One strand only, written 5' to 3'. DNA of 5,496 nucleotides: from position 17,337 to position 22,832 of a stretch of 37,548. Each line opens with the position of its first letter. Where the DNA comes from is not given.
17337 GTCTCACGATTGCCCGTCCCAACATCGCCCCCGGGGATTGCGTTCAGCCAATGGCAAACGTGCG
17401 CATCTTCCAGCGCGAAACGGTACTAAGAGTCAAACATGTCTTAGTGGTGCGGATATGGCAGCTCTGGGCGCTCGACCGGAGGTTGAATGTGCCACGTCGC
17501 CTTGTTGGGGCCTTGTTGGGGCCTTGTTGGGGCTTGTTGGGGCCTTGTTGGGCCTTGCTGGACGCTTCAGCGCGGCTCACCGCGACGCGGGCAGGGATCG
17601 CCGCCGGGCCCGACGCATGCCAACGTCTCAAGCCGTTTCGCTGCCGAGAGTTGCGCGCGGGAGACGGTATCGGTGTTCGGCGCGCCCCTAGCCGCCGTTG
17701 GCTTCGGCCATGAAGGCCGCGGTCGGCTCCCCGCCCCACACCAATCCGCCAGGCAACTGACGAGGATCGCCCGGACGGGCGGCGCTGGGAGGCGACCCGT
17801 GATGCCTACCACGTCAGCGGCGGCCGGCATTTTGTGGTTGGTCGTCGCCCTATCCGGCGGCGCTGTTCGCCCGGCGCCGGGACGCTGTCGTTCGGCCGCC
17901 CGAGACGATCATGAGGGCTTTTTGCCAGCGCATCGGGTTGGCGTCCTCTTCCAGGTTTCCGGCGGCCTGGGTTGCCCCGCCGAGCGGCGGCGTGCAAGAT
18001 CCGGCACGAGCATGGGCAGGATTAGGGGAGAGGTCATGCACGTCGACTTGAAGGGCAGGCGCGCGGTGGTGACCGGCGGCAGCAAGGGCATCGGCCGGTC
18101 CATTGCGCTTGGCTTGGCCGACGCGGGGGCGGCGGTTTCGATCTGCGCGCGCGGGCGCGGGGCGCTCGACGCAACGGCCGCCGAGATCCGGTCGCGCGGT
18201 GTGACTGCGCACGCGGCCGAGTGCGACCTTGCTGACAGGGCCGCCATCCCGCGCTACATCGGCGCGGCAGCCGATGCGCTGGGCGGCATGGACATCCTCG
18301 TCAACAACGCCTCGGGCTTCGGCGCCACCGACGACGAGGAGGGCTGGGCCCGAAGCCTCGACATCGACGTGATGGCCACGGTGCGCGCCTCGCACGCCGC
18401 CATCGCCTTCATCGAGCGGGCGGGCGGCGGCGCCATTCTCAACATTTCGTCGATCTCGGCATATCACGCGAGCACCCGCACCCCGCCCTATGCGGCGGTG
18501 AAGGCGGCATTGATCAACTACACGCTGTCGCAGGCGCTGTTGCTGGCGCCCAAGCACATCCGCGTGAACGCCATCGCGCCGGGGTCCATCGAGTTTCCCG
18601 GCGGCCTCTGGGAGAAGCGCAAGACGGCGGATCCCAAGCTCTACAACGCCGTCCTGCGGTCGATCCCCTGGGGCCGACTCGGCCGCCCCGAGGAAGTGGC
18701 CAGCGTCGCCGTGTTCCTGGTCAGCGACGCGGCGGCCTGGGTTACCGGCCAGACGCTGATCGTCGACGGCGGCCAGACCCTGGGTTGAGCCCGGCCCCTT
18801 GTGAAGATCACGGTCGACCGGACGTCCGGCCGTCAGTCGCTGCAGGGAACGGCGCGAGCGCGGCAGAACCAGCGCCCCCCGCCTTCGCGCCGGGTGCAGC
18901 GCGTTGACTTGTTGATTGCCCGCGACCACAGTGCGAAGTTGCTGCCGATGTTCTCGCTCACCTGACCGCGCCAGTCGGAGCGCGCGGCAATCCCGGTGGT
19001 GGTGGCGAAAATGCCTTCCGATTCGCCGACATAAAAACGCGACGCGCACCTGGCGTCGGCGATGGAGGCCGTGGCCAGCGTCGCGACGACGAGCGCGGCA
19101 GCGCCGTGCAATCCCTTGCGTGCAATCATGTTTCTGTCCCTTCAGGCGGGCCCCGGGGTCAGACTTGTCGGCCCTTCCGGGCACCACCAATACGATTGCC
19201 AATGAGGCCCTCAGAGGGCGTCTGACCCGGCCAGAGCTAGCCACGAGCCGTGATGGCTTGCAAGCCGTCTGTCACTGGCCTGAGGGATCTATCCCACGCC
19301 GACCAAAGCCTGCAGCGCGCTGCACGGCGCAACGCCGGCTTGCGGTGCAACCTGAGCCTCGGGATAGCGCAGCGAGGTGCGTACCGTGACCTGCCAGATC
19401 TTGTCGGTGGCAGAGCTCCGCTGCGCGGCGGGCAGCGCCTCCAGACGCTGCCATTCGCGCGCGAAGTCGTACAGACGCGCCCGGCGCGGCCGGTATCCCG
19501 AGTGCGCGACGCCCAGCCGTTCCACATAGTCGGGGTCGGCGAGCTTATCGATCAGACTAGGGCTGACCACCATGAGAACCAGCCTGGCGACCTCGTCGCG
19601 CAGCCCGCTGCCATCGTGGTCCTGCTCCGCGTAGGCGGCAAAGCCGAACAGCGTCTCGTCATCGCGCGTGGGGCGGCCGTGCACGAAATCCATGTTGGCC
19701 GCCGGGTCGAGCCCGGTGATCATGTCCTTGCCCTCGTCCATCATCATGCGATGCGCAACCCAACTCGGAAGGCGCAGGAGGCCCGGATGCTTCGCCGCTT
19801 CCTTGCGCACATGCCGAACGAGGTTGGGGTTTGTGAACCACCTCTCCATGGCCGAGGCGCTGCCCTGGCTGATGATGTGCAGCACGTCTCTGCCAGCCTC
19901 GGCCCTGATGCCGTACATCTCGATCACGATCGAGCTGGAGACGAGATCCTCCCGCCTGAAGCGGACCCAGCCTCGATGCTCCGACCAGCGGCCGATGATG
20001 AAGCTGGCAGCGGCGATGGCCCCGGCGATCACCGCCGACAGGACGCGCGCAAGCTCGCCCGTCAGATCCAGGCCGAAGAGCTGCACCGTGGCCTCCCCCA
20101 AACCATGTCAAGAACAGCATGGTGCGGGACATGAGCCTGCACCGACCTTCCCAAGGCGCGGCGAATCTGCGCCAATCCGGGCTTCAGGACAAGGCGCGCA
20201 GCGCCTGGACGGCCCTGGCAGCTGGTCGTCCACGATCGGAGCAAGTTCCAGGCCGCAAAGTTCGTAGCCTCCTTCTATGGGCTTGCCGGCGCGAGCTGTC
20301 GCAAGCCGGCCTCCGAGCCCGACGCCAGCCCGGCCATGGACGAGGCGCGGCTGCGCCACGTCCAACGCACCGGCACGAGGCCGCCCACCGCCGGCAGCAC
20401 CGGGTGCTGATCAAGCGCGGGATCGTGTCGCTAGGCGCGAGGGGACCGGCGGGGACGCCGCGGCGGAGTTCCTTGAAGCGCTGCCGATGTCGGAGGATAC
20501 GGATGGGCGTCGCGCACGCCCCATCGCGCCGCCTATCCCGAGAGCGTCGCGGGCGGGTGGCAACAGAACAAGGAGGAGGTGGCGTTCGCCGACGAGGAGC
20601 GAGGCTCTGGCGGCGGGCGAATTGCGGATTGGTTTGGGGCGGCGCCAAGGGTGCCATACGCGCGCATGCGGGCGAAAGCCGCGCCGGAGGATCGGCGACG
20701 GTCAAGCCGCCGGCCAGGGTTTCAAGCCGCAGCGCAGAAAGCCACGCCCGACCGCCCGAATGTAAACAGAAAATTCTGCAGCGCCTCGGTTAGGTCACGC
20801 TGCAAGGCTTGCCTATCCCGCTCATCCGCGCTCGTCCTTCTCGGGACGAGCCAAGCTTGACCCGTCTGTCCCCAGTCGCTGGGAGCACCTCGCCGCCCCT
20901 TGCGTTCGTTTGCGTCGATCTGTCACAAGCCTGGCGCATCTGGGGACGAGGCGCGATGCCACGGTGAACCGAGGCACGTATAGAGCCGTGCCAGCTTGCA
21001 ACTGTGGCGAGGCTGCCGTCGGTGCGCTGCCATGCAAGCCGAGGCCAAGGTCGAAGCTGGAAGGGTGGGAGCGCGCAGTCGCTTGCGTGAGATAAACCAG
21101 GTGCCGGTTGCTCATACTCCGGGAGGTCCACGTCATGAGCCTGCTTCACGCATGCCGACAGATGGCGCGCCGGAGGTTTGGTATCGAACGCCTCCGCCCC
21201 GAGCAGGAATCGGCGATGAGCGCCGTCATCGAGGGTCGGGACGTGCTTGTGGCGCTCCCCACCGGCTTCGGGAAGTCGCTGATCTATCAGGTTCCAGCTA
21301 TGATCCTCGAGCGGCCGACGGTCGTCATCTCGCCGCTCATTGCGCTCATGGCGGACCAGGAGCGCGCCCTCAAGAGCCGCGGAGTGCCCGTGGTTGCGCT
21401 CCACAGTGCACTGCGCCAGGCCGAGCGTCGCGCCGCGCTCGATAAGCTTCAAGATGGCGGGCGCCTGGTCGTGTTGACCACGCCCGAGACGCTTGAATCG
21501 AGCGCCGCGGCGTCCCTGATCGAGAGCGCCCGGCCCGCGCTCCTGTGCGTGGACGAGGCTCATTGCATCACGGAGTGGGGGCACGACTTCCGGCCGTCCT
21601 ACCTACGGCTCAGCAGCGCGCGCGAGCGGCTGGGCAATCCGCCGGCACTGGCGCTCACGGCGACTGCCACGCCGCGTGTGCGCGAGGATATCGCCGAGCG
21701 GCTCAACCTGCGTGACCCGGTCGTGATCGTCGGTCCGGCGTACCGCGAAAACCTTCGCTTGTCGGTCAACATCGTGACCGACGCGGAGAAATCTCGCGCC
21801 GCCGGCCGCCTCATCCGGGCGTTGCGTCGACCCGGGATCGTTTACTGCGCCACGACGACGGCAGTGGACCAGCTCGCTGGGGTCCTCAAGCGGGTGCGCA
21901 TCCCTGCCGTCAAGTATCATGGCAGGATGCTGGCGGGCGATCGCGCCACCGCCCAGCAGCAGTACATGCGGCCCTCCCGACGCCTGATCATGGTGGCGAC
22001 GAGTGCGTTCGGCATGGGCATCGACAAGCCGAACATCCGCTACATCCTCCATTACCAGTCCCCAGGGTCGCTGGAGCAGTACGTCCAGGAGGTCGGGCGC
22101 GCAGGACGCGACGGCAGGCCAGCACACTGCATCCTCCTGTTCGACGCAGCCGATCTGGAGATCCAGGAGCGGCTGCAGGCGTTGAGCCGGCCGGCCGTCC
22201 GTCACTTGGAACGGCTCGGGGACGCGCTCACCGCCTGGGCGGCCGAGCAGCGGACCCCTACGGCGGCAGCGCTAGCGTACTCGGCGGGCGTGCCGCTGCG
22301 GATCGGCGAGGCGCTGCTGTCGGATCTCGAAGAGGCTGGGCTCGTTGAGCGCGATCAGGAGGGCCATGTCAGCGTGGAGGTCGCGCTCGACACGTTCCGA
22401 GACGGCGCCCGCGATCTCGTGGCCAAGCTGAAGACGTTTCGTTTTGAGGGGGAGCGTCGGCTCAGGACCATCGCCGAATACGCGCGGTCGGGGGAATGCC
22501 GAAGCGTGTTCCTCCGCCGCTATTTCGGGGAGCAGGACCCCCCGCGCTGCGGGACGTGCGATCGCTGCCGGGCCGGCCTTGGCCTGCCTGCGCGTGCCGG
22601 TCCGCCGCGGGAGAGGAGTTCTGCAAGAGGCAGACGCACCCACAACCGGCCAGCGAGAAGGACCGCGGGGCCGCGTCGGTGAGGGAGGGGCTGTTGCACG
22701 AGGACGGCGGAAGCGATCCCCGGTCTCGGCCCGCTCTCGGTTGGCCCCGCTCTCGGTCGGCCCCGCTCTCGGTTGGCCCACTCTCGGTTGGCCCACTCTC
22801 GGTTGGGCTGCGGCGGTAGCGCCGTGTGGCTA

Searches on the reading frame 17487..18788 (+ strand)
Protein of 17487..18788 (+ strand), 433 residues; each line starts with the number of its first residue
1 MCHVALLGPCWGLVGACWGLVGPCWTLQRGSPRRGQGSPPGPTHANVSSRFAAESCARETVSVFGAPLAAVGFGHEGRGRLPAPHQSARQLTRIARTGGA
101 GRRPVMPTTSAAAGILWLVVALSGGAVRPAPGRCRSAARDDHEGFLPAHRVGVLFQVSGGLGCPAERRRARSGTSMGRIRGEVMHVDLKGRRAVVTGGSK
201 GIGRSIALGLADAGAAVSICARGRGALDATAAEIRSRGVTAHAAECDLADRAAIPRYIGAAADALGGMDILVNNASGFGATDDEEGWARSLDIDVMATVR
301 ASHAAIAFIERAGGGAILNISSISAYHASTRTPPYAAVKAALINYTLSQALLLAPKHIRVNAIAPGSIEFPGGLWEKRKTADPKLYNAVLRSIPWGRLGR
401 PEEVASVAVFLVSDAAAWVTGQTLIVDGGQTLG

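Call 56: search_protein_families(library=pfam, proteins=[window:17487-18788:+], max_evalue=0.001)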
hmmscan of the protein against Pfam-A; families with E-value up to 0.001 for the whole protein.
window:17487-18788:+ (433 aa): 4 families
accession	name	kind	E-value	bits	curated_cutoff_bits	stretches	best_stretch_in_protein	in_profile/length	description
PF13561.12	adh_short_C2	-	8.7e-50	169.9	27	1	200-431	6-236/236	Enoyl-(Acyl carrier protein) reductase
PF00106.31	adh_short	-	1.5e-41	142.4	26.6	1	193-369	3-183/195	short chain dehydrogenase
PF08659.16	KR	-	2.2e-07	31.4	22.6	1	194-337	4-151/180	KR domain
PF02882.25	THF_DHG_CYH_C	-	0.00082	19.2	27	0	184-223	30-69/160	Tetrahydrofolate dehydrogenase/cyclohydrolase, NAD(P)-binding domain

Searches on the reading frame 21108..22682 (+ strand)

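Call 56: search_protein_families(library=pfam, proteins=[window:21108-22682:+], max_evalue=0.001)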
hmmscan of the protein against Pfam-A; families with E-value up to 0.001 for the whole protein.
window:21108-22682:+ (524 aa): 4 families
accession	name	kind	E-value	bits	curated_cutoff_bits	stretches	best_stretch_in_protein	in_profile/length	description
PF00270.35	DEAD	-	6.9e-24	84.9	26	1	31-192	2-164/167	DEAD/DEAH box helicase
PF00271.37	Helicase_C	-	2e-23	83.2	23.5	1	240-336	15-110/110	Helicase conserved C-terminal domain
PF16124.10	RecQ_Zn_bind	-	3.2e-09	37.8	25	1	449-488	25-66/66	RecQ zinc-binding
PF04851.21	ResIII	-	3.7e-06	27.4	22.5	1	28-189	3-162/164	Type III restriction enzyme, res subunit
